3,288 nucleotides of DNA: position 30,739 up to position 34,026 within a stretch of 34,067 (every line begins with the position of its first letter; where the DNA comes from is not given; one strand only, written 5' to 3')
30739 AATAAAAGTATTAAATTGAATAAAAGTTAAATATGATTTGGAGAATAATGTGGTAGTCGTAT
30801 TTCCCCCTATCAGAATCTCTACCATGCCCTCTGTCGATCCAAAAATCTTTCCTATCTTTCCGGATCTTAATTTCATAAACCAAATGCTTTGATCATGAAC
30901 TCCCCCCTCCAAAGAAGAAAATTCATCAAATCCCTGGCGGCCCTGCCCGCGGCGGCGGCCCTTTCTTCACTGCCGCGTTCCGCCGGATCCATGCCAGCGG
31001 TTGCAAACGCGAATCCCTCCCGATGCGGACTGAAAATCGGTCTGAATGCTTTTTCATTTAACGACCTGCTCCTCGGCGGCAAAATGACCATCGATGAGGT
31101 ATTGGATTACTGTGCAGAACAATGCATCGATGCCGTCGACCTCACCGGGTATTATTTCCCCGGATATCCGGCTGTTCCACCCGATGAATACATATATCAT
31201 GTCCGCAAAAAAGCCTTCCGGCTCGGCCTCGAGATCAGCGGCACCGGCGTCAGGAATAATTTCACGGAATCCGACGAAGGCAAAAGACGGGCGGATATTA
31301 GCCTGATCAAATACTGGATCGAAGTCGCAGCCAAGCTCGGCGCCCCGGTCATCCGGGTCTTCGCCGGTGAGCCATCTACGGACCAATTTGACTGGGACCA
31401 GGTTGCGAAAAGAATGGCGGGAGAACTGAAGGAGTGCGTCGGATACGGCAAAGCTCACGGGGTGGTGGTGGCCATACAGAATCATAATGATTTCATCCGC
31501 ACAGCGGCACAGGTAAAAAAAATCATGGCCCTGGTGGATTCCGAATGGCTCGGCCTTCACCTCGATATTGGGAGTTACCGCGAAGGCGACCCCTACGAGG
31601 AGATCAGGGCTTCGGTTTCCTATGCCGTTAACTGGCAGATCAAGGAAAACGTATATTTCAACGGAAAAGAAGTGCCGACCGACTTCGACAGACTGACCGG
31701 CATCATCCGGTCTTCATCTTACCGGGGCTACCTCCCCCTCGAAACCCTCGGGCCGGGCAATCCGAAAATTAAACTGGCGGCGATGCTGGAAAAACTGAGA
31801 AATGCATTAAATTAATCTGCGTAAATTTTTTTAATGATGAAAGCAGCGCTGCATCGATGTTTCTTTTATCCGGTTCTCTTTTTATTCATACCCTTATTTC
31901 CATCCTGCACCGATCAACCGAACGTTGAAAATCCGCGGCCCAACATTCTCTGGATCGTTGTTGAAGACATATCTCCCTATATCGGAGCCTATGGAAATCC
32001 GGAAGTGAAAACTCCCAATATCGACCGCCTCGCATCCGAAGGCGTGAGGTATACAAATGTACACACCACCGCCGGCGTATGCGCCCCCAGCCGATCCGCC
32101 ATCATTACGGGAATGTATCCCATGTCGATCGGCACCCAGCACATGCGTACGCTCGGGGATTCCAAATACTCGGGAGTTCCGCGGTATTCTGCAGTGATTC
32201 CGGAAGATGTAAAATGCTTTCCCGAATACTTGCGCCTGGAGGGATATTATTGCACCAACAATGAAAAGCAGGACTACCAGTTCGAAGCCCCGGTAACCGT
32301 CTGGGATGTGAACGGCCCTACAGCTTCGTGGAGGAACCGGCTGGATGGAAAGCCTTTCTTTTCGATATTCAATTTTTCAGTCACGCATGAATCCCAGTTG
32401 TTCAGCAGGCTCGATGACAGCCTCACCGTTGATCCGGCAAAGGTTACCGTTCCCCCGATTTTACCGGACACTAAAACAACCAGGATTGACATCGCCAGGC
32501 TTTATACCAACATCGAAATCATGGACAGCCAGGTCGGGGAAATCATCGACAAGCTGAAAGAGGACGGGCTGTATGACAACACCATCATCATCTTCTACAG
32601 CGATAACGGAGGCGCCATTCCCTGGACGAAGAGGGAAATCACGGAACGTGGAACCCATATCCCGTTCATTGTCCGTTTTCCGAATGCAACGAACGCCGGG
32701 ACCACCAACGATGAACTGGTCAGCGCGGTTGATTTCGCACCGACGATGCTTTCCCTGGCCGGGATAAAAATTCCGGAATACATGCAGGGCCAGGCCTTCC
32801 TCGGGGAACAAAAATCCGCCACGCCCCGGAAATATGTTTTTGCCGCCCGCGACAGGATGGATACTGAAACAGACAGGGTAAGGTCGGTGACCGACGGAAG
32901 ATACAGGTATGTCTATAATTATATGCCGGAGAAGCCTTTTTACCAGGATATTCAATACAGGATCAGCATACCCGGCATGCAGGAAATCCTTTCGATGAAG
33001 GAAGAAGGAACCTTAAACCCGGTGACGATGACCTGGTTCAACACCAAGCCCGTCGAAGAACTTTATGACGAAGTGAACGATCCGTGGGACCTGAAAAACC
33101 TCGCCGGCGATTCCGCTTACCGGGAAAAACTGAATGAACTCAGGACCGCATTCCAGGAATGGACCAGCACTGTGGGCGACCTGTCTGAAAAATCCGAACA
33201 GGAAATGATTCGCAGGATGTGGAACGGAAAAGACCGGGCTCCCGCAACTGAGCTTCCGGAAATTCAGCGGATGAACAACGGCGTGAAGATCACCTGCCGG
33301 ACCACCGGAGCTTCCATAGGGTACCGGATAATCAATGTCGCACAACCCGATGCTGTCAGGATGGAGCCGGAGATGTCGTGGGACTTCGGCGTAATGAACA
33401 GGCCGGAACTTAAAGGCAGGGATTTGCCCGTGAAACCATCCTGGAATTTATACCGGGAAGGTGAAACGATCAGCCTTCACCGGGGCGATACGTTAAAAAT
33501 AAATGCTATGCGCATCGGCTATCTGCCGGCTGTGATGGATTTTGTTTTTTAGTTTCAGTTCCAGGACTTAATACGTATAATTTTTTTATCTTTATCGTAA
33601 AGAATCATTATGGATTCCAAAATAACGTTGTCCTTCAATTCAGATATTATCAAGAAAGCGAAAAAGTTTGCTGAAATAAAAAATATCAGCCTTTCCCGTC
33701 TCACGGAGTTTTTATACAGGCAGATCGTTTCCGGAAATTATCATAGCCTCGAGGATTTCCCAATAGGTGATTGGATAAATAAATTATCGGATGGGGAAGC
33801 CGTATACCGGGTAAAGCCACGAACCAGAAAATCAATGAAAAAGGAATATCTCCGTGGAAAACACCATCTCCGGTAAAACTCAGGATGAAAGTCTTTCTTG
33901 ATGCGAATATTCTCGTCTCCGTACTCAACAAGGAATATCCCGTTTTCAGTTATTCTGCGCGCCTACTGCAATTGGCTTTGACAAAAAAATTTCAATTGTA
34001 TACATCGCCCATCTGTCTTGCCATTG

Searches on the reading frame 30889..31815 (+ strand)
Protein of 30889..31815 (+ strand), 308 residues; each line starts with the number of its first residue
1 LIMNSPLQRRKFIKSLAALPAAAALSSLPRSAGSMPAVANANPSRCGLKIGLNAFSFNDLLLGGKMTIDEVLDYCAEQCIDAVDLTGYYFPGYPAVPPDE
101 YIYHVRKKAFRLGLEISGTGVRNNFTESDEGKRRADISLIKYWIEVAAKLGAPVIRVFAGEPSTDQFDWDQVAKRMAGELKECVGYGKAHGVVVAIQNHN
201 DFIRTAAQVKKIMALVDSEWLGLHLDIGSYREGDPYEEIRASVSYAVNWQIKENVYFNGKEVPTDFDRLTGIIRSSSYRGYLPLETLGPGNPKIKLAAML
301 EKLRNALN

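Call 3: search_protein_families(library=pfam, proteins=[window:30889-31815:+], max_evalue=1)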
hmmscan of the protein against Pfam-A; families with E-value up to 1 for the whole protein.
window:30889-31815:+ (308 aa): 3 families
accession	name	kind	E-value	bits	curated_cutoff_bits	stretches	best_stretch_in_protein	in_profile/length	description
PF01261.30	AP_endonuc_2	-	1.2e-22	81.3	31.1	1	97-298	25-241/249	Xylose isomerase-like TIM barrel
PF10518.14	TAT_signal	-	0.00041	20.6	22.7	1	7-25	2-20/21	TAT (twin-arginine translocation) pathway signal sequence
PF10566.15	Glyco_hydro_97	-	0.0042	17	32.5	1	128-215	24-116/275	Glycoside hydrolase 97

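Call 35: find_encoding_contigs(protein=window:30895-31815:+, flank=8000, max_places=10)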
Protein window:30895-31815:+ (306 aa): 2 contigs read that carry it; 2 places shown.
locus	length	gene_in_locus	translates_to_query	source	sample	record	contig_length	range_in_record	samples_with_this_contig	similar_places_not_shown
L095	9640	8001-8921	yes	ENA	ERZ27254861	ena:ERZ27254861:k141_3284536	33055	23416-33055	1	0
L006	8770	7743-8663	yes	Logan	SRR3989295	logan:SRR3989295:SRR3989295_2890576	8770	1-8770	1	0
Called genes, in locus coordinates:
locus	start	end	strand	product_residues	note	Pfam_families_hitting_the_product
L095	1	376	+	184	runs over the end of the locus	PF01797:Y1_Tnp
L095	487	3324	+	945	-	PF02837:Glyco_hydro_2_N, PF00703:Glyco_hydro_2, PF02836:Glyco_hydro_2_C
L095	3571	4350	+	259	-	PF06439:3keto-disac_hyd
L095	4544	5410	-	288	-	-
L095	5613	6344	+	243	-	-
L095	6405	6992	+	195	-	PF18736:pEK499_p136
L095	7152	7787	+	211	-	-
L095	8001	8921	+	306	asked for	PF01261:AP_endonuc_2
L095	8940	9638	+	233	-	?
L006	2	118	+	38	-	?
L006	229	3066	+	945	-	PF02837:Glyco_hydro_2_N, PF00703:Glyco_hydro_2, PF02836:Glyco_hydro_2_C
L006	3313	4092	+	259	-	PF06439:3keto-disac_hyd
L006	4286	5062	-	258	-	-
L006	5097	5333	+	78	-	-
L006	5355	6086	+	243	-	-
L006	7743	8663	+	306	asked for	PF01261:AP_endonuc_2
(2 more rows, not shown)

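Call 36: find_related_loci(query=window:30895-31815:+, collection=metagenome_contigs, flank=10000)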
Query window:30895-31815:+ (306 aa) in metagenome_contigs; peptide patterns used: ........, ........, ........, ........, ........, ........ (x = any residue, [..] = any of these).
149 stretches matched a pattern; 51 encode a relative of the query (tblastn E <= 1e-3); 51 distinct loci.
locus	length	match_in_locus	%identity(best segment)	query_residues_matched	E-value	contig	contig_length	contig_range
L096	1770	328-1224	60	7-305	3e-130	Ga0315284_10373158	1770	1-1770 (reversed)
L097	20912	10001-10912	58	1-305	6e-120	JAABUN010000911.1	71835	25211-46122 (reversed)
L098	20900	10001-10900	61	7-306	2e-116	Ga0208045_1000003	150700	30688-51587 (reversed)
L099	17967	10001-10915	56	1-305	6e-115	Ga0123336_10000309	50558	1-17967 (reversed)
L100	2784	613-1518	54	1-305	7e-119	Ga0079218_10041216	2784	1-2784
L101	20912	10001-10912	55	1-305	3e-114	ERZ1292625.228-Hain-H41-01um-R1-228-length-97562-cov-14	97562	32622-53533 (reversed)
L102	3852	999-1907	55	1-305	2e-115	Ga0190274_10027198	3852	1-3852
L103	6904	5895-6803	54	1-305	3e-113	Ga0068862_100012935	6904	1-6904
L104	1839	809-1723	56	1-305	1e-119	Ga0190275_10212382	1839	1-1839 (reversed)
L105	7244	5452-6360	52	1-305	5e-110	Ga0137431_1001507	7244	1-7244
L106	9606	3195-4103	52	1-305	5e-110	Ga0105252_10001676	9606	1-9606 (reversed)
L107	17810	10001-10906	52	1-305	2e-109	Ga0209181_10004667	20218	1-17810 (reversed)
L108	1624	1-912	51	2-305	4e-116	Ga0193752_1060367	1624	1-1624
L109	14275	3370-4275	53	1-305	2e-107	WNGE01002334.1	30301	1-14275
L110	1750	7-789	58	45-305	8e-113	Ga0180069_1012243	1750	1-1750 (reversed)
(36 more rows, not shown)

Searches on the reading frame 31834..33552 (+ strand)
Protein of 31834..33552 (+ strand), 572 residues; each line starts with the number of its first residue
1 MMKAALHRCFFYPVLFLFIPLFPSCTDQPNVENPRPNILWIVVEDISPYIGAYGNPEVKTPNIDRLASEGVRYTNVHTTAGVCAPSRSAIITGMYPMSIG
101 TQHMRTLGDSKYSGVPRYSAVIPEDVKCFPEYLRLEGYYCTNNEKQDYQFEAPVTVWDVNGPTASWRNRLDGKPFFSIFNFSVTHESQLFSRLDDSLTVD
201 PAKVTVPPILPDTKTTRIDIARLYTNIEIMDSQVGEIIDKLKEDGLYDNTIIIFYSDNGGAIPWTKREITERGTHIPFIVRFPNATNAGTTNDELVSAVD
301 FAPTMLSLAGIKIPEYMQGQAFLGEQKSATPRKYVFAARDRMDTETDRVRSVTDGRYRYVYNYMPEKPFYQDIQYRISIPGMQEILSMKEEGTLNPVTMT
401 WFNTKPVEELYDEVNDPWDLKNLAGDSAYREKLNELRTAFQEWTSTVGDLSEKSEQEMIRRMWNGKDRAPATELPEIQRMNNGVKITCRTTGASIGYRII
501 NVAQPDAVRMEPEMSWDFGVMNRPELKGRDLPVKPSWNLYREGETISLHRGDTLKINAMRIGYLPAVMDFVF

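Call 3: search_protein_families(library=pfam, proteins=[window:31834-33552:+], max_evalue=1)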
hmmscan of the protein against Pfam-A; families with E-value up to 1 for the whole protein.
window:31834-33552:+ (572 aa): 4 families
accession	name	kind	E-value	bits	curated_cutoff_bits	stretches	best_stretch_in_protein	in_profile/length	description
PF00884.28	Sulfatase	-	9.2e-40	137.3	25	1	36-311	1-301/301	Sulfatase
PF16347.10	SGSH_C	-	8.4e-19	68.7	29.3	2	265-334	7-79/154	N-sulphoglucosamine sulphohydrolase, C-terminal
PF01663.27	Phosphodiest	-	6.6e-07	29.7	23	1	59-259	19-220/342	Type I phosphodiesterase / nucleotide pyrophosphatase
PF02995.22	DUF229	-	0.021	14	25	1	225-260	308-343/496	Protein of unknown function (DUF229)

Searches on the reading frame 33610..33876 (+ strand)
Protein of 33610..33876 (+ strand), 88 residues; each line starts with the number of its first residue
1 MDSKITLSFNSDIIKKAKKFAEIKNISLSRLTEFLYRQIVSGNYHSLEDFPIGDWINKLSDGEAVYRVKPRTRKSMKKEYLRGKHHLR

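Call 3: search_protein_families(library=pfam, proteins=[window:33610-33876:+], max_evalue=1)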
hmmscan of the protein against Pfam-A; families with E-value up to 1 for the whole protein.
window:33610-33876:+ (88 aa): 1 family
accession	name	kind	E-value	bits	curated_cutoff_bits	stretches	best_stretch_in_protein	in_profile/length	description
PF19891.5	DUF6364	-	3.5e-16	59.9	27.3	1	1-85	1-70/70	Family of unknown function (DUF6364)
